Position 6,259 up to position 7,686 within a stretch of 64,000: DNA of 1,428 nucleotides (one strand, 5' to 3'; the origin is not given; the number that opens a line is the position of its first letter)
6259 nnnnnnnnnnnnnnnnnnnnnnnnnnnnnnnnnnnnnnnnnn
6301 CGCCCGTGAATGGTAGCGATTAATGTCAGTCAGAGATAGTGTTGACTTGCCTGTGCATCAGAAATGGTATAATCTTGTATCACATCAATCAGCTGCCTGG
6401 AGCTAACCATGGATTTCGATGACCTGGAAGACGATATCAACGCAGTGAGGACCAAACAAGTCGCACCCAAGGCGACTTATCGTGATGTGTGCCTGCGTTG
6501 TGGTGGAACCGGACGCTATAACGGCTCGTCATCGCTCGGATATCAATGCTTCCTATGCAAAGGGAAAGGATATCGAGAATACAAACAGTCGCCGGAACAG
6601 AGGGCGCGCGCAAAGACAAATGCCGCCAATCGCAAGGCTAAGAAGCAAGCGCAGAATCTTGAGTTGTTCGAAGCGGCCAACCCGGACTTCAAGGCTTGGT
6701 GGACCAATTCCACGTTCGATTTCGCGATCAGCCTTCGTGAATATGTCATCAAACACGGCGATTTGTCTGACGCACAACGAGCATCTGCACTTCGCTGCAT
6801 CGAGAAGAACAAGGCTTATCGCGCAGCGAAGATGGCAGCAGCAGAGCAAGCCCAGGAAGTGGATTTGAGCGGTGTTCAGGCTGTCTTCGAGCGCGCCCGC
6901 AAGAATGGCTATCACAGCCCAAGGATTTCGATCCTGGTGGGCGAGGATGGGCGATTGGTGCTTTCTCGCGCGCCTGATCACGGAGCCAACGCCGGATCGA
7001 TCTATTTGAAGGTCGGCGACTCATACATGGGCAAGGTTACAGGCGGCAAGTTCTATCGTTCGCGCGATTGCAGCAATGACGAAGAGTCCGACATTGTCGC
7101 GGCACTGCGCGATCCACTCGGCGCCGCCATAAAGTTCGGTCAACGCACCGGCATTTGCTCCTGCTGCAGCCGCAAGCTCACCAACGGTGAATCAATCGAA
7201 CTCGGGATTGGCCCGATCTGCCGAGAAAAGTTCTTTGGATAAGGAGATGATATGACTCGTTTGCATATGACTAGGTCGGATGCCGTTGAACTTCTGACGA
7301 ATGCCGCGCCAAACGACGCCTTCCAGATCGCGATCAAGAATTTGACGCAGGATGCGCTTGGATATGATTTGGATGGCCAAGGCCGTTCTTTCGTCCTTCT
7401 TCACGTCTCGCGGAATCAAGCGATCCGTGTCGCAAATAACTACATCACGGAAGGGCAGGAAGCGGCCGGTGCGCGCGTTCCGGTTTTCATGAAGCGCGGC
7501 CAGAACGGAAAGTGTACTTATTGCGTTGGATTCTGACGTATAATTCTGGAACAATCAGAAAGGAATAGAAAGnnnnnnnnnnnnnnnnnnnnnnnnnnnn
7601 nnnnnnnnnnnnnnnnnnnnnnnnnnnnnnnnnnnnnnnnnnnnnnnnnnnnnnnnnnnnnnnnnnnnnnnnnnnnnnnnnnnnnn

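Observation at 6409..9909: Opposite-strand cargo island inserted between the large terminase and the portal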

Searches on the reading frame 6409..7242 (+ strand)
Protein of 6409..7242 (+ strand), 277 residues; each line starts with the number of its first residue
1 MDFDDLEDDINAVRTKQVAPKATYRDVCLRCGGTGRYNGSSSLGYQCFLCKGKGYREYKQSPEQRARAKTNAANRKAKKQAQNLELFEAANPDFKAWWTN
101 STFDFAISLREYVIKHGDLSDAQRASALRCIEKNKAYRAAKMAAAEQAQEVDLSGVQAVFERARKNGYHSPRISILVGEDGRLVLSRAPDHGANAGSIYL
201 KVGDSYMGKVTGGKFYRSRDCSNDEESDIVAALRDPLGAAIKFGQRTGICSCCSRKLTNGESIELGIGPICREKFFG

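Call 4: search_protein_families(library=pfam, proteins=[window:6409-7242:+], max_evalue=0.01)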
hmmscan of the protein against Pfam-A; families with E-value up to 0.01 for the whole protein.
window:6409-7242:+ (277 aa): 1 family
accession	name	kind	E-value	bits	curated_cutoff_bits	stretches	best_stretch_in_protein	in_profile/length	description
PF19474.4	DUF6011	-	5.8e-13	48.6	26.6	1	242-275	3-36/37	Family of unknown function (DUF6011)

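Call 6: search_protein_families(library=phrogs, proteins=[window:6409-7242:+], max_evalue=0.01)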
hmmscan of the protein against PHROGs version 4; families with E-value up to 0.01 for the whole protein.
window:6409-7242:+ (277 aa): 9 families
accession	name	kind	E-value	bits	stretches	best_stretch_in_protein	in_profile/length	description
phrog_4046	-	unknown function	1.1e-93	315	1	9-277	33-301/301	-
phrog_636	-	unknown function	5.7e-15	57.2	1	179-277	134-234/254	-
phrog_6032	-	unknown function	5e-09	37.3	1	233-275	232-274/296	-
phrog_20259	-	unknown function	6.8e-05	23.7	1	246-275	108-137/140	-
phrog_30451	-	unknown function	9.8e-05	23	1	13-93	9-95/287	-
phrog_4095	-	unknown function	0.0001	23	1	18-77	27-90/234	-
phrog_25989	-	unknown function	0.0004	21.6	1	249-276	4-31/70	-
phrog_12580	-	unknown function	0.0011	19.3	1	237-275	218-256/256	-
phrog_26458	-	unknown function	0.0086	17.6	0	27-57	3-32/100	-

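Call 35: search_solved_structures(query=window:6409-7242:+, max_evalue=1, show_alignments=2)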
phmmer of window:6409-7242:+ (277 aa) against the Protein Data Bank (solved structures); distinct sequences matched with E-value up to 1: 2.
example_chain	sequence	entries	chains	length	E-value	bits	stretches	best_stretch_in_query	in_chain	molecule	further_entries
8rg5_A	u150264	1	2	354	0.51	13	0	54-102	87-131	Glycoside-hydrolase family GH114 TIM-barrel domain-containing protein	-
8rg3_A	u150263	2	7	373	0.54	12.9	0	54-102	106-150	Glycoside-hydrolase family GH114 TIM-barrel domain-containing protein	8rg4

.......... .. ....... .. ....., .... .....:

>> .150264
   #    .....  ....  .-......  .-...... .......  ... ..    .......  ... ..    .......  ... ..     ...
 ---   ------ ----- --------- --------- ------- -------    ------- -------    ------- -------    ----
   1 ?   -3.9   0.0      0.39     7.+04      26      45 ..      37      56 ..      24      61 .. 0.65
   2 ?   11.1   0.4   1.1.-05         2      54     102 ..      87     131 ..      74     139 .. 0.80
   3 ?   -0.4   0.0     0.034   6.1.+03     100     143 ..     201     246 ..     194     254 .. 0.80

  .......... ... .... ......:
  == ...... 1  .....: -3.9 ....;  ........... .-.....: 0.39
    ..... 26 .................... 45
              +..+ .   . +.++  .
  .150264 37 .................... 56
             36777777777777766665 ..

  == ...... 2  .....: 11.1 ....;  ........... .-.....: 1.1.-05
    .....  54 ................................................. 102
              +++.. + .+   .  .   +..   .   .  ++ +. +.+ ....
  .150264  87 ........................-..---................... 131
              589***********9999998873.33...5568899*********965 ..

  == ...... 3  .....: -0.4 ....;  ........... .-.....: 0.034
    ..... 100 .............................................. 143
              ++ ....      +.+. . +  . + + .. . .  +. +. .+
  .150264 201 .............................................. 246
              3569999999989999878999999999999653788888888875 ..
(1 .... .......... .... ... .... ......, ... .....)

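Call 37: find_homologous_proteins(query=window:6409-7242:+, max_evalue=0.00001)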
Query window:6409-7242:+ (277 aa): 282 proteins with E <= 0.00001 among 1940 candidates; the best 120 are listed.
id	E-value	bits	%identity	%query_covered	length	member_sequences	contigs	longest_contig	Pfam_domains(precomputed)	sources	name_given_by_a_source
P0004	4.8e-184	628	100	100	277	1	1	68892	PF19474.5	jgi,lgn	jgi:hypothetical protein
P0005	2.1e-85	305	53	98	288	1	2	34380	PF19474.5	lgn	-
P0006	2.1e-83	298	50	100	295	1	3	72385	PF19474.5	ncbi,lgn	-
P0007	3.9e-75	271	47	99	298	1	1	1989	PF19474.5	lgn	-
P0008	1.7e-74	269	46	100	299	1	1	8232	PF19474.5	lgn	-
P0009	6.1e-74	267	55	84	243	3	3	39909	PF19474.5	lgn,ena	-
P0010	2.0e-68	249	45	97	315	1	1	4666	PF19474.5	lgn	-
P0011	3.0e-66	242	41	99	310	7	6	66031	PF19474.5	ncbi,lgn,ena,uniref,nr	ncbi:hypothetical protein EPa61_85 [Pseudomonas phage EPa61]|uniref:Uncharacterized protein n=6 Tax=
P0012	4.0e-66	241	41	99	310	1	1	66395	PF19474.5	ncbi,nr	ncbi:hypothetical protein cory_46 [Pseudomonas phage cory]|nr:hypothetical protein cory_46 [Pseudomo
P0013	8.1e-66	240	45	99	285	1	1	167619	PF19474.5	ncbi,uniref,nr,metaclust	ncbi:hypothetical protein [Ralstonia phage RSP15]|uniref:hypothetical protein n=1 Tax=Ralstonia phag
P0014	1.0e-63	233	41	95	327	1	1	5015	PF19474.5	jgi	jgi:hypothetical protein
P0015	2.1e-62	229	46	95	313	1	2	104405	PF19474.5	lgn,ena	-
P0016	3.2e-62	228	45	96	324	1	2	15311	PF19474.5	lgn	-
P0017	6.1e-62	228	44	99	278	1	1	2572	PF27659.1,PF19474.5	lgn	-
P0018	2.1e-61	226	45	98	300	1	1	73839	PF19474.5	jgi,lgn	jgi:hypothetical protein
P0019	2.2e-61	226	44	94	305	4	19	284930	PF27659.1,PF19474.5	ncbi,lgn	-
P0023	3.0e-58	215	44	91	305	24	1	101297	PF19474.5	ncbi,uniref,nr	ncbi:DUF6011 domain-containing protein [Pseudomonas aeruginosa]|uniref:DUF6011 domain-containing pro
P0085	2.5e-41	160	41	90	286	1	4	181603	PF19474.5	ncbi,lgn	ncbi:MAG: DUF6011 domain-containing protein [Alphaproteobacteria bacterium]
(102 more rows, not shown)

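Call 47: predict_structure(alignment_id=A1)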
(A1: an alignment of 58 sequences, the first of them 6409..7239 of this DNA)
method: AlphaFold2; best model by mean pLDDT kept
length: 277 residues; sequences in the alignment: 58
mean_pLDDT: 94.2   pTM: 0.73
mean pLDDT of the five models: 94.2, 93.6, 93.6, 92.9, 92.2
residues with pLDDT >= 90: 247; 70-90: 18; 50-70: 11; < 50: 1
segments of 3 or more residues with pLDDT < 50: none
pLDDT, mean of each block of 10 residues (from residue 1): 64 75 95 94 93 97 97 98 98 97 97 98 98 96 92 95 97 94 96 95 96 95 95 96 98 98 98 97
secondary structure, 60 per line:
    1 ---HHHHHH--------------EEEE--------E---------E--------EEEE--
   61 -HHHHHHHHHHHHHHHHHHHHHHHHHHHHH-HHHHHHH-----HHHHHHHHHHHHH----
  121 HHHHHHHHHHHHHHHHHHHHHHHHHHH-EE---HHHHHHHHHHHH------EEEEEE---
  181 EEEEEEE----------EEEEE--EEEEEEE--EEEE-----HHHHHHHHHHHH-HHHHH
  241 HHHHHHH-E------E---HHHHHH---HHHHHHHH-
elements in order: H4-9 E24-27 E55-58 H62-90 H92-98 H104-116 H121-147 H154-165 E172-177 E181-187 E198-202 E205-211 E214-217 H223-234 H236-247 H260-265 H269-276

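Call 75: search_protein_families(library=ncbifam, proteins=[window:6409-7242:+], max_evalue=0.01)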
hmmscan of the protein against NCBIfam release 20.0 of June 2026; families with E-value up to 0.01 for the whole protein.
window:6409-7242:+ (277 aa): 0 families

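Call 85: find_encoding_contigs(protein=P0023, flank=6000, max_places=2)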
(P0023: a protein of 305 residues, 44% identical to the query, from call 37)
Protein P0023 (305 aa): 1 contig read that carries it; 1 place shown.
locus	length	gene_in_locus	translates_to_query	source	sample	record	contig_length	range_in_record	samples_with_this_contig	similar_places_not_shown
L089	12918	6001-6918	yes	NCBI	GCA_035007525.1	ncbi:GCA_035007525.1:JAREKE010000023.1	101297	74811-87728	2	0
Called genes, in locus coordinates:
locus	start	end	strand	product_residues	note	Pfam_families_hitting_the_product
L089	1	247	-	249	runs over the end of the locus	-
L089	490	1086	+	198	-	PF12694:cpYpsA (weak)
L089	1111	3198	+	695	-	-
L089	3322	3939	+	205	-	-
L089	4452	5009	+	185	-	-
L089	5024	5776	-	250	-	PF10988:DUF2807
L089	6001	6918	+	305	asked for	PF19474:DUF6011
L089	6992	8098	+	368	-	-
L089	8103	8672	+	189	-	PF04011:LemA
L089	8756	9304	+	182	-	-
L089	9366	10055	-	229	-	-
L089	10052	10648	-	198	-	-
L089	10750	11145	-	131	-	-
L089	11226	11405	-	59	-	-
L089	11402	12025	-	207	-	-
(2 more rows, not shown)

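Call 86: find_encoding_contigs(protein=P0019, flank=6000, max_places=2)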
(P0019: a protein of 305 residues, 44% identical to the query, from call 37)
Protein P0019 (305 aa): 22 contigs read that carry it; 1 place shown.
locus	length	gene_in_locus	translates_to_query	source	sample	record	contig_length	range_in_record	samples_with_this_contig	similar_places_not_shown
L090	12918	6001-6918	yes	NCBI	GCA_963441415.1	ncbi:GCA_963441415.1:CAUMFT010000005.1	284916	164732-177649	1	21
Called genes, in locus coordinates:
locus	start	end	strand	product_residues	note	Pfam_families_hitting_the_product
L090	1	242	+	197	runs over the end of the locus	-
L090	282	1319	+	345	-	-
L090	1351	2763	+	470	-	-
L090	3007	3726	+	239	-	-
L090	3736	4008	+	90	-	-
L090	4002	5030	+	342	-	-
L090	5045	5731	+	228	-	-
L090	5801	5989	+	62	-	-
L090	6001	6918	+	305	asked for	PF27659:CHP02642 (weak), PF19474:DUF6011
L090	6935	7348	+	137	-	-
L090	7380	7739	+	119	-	-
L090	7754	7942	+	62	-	-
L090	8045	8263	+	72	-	-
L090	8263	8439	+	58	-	-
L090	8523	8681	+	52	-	-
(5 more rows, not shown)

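Call 87: find_encoding_contigs(protein=P0085, flank=6000, max_places=2)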
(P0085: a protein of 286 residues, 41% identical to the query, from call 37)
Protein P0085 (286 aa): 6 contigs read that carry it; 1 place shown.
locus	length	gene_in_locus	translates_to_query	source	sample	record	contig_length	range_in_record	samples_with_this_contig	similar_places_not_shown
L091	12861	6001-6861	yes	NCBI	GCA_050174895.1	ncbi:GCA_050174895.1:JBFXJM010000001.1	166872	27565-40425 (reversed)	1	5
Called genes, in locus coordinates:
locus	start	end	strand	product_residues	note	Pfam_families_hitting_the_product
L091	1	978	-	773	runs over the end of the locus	PF04860:Phage_portal, PF04233:Phage_Mu_F (weak)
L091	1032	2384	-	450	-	PF03237:Terminase_6N, PF17289:Terminase_6C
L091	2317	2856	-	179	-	-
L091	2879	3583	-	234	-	PF00291:PALP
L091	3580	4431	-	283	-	PF01555:N6_N4_Mtase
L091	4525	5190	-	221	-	PF02195:ParB_N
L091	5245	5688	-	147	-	-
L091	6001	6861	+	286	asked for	PF19474:DUF6011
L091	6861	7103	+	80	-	PF15943:YdaS_toxin (weak)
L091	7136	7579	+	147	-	-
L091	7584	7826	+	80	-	-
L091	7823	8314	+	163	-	PF00565:SNase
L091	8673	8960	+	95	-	-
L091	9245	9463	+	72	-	-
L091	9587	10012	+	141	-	-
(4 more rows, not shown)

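Call 114: search_protein_families(library=padloc, proteins=[window:6409-7242:+], max_evalue=0.01)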
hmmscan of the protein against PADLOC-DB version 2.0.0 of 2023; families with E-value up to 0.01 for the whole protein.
window:6409-7242:+ (277 aa): 0 families

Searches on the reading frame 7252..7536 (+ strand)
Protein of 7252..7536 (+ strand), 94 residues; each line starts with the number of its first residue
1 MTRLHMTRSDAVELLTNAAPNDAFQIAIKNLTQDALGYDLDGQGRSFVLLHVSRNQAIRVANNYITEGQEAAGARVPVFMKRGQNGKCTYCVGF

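Call 4: search_protein_families(library=pfam, proteins=[window:7252-7536:+], max_evalue=0.01)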
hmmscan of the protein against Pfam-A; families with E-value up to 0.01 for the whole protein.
window:7252-7536:+ (94 aa): 0 families

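Call 6: search_protein_families(library=phrogs, proteins=[window:7252-7536:+], max_evalue=0.01)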
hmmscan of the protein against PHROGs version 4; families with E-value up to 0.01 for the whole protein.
window:7252-7536:+ (94 aa): 0 families

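Call 28: search_protein_families(library=pfam, proteins=[window:7252-7536:+], max_evalue=5)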
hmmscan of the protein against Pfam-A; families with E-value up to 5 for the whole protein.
window:7252-7536:+ (94 aa): 0 families

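Call 75: search_protein_families(library=ncbifam, proteins=[window:7252-7536:+], max_evalue=0.01)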
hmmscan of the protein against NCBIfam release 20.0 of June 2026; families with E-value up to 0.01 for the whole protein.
window:7252-7536:+ (94 aa): 0 families

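Call 94: search_dna_similar(query=window:7252-7533:+, collection=phages, mode=protein, max_evalue=0.001, max_rows=10)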
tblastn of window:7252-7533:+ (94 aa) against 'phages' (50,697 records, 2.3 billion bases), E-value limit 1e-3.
No match.

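Call 114: search_protein_families(library=padloc, proteins=[window:7252-7536:+], max_evalue=0.01)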
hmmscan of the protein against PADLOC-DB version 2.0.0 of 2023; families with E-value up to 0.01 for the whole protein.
window:7252-7536:+ (94 aa): 0 families
